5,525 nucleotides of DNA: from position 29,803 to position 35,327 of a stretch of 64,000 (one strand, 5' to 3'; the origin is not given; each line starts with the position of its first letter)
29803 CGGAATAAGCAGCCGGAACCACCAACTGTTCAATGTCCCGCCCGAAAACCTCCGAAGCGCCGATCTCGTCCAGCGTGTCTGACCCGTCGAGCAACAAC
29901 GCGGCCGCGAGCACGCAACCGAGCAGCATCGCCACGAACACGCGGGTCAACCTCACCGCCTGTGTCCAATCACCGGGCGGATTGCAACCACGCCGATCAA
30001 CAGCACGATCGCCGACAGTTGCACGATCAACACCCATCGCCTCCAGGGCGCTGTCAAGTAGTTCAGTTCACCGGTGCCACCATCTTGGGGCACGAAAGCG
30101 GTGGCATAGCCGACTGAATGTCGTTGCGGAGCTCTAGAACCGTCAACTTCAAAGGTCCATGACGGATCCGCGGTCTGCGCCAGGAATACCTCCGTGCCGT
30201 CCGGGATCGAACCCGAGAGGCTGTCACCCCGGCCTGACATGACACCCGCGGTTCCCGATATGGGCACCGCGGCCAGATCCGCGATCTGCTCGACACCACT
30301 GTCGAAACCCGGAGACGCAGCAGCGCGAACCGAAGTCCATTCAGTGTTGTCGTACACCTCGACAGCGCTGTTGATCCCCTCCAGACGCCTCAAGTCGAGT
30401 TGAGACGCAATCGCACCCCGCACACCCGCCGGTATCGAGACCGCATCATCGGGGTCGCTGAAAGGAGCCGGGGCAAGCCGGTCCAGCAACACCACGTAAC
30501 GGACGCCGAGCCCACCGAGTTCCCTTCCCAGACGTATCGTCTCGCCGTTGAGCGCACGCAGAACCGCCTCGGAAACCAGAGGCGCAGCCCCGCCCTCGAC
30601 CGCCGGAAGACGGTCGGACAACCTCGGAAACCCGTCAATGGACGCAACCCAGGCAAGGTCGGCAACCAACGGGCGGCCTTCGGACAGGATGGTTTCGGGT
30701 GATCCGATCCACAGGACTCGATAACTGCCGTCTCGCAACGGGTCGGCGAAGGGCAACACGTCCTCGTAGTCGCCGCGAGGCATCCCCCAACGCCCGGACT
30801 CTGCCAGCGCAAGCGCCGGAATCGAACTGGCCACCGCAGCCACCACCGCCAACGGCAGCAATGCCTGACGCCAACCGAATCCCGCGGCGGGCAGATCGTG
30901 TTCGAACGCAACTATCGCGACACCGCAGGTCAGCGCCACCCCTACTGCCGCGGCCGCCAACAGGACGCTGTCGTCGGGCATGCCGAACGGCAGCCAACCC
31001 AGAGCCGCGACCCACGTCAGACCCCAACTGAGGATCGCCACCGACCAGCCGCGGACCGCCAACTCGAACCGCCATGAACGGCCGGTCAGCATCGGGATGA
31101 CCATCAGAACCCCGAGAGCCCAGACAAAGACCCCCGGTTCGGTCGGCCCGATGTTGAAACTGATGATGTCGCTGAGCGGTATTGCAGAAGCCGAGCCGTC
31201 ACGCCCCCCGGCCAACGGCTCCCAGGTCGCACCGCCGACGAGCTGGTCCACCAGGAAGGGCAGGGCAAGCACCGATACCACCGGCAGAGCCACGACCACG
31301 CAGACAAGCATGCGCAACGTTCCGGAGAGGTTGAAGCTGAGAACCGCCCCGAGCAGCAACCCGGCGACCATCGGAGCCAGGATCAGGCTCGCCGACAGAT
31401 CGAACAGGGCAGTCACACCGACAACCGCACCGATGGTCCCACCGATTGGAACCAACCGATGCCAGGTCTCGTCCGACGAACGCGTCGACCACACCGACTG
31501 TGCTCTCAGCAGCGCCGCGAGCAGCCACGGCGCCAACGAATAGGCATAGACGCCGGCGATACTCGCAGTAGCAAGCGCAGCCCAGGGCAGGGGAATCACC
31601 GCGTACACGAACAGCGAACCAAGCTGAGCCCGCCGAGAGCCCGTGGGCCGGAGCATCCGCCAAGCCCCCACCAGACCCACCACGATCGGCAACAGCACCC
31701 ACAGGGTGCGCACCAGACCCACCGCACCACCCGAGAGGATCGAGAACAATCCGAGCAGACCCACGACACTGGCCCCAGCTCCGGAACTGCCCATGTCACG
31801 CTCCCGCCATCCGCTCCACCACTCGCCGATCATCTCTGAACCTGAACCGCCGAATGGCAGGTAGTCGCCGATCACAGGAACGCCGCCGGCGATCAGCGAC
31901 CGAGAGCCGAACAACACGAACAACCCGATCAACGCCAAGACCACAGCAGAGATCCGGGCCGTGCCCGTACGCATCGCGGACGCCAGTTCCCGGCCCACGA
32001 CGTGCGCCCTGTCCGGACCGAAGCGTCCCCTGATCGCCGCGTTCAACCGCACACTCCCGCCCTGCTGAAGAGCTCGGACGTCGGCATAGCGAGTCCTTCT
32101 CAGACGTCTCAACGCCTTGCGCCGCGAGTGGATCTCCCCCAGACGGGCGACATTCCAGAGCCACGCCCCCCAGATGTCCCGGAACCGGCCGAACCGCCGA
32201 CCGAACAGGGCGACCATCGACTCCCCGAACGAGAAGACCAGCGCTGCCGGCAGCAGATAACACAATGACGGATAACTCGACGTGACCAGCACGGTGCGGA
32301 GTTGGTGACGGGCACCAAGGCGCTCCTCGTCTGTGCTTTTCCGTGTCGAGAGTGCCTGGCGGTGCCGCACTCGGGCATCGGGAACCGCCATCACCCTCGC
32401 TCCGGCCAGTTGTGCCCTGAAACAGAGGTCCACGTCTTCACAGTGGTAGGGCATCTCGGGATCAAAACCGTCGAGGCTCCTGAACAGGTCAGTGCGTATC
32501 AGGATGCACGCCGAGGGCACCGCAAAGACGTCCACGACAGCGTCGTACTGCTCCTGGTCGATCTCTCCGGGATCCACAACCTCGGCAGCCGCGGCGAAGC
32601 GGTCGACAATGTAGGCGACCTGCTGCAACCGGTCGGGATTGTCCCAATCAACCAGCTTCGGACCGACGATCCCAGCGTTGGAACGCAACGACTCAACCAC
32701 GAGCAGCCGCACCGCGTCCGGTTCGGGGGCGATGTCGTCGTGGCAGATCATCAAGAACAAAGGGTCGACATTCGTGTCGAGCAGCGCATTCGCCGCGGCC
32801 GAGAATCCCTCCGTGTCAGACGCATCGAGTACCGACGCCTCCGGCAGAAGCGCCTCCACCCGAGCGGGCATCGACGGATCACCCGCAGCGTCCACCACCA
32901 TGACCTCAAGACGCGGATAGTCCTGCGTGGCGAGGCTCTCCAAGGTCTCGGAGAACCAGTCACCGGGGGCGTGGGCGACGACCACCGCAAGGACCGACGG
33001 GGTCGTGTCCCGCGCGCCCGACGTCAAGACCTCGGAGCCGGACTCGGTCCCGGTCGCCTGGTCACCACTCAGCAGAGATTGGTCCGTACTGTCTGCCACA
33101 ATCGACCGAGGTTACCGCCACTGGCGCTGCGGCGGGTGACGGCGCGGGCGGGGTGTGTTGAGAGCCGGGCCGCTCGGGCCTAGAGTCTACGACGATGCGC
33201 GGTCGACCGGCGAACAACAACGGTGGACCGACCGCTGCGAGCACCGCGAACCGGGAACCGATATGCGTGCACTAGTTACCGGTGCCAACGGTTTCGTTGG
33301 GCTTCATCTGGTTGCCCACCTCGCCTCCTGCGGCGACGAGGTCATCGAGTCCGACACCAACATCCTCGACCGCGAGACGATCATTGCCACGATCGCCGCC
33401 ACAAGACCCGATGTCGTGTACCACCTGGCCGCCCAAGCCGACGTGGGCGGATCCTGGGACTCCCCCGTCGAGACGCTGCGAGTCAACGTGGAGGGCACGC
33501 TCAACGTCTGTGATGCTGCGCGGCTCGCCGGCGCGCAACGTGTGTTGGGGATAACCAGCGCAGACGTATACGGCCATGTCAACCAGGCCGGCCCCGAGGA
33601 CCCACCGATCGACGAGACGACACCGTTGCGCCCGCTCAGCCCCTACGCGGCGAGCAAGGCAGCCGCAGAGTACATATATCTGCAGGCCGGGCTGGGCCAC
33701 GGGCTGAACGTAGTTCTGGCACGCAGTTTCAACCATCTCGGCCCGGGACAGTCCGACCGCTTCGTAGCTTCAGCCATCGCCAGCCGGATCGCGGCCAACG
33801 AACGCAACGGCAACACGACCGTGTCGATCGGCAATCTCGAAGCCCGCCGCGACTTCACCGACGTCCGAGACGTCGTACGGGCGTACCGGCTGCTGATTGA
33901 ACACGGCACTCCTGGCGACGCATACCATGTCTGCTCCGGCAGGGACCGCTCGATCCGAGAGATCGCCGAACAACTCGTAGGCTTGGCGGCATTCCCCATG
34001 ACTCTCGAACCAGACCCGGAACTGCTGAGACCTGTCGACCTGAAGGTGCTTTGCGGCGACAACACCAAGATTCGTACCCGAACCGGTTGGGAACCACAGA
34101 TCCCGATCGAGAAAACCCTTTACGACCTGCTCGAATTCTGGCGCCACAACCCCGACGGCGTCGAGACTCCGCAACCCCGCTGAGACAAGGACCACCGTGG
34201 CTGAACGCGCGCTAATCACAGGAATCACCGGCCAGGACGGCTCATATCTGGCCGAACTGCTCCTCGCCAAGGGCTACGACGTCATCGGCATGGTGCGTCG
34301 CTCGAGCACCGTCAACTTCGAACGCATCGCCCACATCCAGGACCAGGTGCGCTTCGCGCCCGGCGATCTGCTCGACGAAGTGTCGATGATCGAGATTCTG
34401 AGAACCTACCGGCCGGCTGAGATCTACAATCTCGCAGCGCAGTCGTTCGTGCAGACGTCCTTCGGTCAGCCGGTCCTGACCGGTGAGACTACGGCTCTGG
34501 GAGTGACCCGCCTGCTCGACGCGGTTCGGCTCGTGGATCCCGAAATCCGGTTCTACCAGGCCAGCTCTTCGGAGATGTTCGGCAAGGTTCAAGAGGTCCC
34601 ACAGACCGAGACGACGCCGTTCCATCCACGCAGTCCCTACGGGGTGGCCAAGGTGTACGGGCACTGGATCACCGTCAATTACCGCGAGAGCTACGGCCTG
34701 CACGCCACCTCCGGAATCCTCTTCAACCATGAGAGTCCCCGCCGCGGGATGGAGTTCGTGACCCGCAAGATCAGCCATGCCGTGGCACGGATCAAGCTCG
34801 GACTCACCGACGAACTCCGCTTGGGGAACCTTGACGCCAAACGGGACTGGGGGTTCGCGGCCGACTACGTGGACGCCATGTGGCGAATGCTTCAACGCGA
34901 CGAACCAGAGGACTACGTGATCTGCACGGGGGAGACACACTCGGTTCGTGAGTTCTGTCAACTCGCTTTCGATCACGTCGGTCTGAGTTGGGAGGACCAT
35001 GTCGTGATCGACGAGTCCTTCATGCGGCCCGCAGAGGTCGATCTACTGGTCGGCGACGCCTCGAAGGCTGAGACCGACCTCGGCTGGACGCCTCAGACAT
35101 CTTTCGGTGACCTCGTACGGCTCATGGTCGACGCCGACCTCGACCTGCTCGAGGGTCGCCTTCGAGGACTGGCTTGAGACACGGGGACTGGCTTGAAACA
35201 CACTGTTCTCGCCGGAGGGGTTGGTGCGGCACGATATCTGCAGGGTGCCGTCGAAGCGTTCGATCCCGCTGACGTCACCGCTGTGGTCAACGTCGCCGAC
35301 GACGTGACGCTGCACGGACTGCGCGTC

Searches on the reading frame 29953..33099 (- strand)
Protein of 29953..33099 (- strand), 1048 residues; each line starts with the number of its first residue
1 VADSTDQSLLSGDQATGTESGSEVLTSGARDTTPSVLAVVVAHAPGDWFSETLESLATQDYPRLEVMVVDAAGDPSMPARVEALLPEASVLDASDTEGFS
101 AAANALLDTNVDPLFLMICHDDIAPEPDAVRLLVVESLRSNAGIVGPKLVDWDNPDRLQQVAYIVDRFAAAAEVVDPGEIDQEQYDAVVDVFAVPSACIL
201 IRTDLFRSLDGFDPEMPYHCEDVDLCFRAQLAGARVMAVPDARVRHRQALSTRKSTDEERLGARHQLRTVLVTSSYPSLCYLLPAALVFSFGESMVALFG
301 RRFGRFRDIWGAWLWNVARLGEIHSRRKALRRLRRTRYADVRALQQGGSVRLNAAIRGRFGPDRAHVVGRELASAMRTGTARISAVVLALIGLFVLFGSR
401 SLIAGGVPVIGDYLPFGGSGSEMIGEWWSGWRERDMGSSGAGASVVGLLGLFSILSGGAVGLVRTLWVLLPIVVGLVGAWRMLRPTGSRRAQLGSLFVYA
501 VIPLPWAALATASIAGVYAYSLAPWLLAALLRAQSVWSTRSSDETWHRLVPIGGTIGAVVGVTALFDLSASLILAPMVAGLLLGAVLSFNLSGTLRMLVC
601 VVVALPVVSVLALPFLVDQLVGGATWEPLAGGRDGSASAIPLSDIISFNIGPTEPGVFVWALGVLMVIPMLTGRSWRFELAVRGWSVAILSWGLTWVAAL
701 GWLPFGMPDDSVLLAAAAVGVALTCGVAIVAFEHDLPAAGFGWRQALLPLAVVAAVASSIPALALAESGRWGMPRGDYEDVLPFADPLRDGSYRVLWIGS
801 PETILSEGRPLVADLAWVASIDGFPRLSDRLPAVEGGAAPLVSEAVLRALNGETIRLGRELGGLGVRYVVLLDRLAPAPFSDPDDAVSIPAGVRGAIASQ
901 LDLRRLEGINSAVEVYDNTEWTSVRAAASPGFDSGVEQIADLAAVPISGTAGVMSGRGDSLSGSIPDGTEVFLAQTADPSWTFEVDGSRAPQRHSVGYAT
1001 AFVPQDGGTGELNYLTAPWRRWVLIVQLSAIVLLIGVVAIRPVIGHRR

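Call 7: search_protein_families(library=pfam, proteins=[window:29953-33099:-], max_evalue=0.001)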
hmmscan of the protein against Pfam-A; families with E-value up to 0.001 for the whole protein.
window:29953-33099:- (1048 aa): 3 families
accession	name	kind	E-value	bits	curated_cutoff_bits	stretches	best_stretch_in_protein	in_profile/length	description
PF13641.12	Glyco_tranf_2_3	-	1.7e-13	51.6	27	1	34-251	1-216/230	Glycosyltransferase like family 2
PF00535.33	Glycos_transf_2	-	2.5e-05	24.7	23.3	1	39-156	3-122/168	Glycosyl transferase family 2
PF13632.12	Glyco_trans_2_3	-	0.0001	22.6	27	1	119-250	5-127/198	Glycosyl transferase family group 2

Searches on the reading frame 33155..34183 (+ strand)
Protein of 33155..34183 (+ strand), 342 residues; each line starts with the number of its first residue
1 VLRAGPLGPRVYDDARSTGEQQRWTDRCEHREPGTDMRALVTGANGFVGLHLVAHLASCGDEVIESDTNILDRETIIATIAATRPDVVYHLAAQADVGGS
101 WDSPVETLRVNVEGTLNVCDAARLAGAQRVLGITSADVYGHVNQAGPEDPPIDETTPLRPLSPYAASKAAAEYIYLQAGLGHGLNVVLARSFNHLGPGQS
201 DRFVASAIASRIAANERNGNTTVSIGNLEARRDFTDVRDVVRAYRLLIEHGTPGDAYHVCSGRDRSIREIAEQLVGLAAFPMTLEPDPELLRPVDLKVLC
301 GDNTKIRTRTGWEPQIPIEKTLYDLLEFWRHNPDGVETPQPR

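Call 7: search_protein_families(library=pfam, proteins=[window:33155-34183:+], max_evalue=0.001)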
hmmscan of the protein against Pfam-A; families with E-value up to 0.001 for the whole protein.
window:33155-34183:+ (342 aa): 7 families
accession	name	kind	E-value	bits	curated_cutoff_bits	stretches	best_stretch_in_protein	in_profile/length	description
PF16363.11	GDP_Man_Dehyd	-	2e-61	208.7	27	1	68-322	59-329/332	GDP-mannose 4,6 dehydratase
PF01370.27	Epimerase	-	6.5e-52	176.8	20.9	1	39-259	1-239/240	NAD dependent epimerase/dehydratase family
PF04321.23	RmlD_sub_bind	-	1.2e-15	57.9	27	1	37-178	1-139/287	RmlD substrate binding domain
PF01073.25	3Beta_HSD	-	8.8e-13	48.3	22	1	81-243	63-224/280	3-beta hydroxysteroid dehydrogenase/isomerase family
PF07993.18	NAD_binding_4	-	8.2e-10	38.7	20.1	1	83-191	87-204/258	Male sterility protein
PF02719.21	Polysacc_synt_2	-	4.1e-08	33.2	20.2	1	69-134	62-127/293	Polysaccharide biosynthesis protein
PF13460.12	NAD_binding_10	-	0.00013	22.3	27.2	0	43-174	1-130/184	NAD(P)H-binding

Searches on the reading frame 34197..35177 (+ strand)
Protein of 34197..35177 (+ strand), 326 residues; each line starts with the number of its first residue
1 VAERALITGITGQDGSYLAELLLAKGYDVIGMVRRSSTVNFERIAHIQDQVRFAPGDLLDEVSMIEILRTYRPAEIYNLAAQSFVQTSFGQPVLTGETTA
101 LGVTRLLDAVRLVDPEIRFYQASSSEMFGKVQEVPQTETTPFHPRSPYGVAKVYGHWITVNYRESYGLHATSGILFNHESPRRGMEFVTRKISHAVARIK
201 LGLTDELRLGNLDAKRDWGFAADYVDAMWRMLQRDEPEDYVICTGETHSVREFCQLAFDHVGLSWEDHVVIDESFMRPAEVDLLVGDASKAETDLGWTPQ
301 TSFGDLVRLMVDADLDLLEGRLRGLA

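Call 7: search_protein_families(library=pfam, proteins=[window:34197-35177:+], max_evalue=0.001)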
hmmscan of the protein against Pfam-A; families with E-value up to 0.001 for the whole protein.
window:34197-35177:+ (326 aa): 3 families
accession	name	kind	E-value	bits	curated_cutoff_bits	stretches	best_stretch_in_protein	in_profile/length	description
PF16363.11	GDP_Man_Dehyd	-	6.8e-136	453.5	27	1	6-310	1-332/332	GDP-mannose 4,6 dehydratase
PF01370.27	Epimerase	-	4.4e-73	246.1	20.9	1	5-243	1-240/240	NAD dependent epimerase/dehydratase family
PF04321.23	RmlD_sub_bind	-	3.1e-07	30.2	27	1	5-174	3-151/287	RmlD substrate binding domain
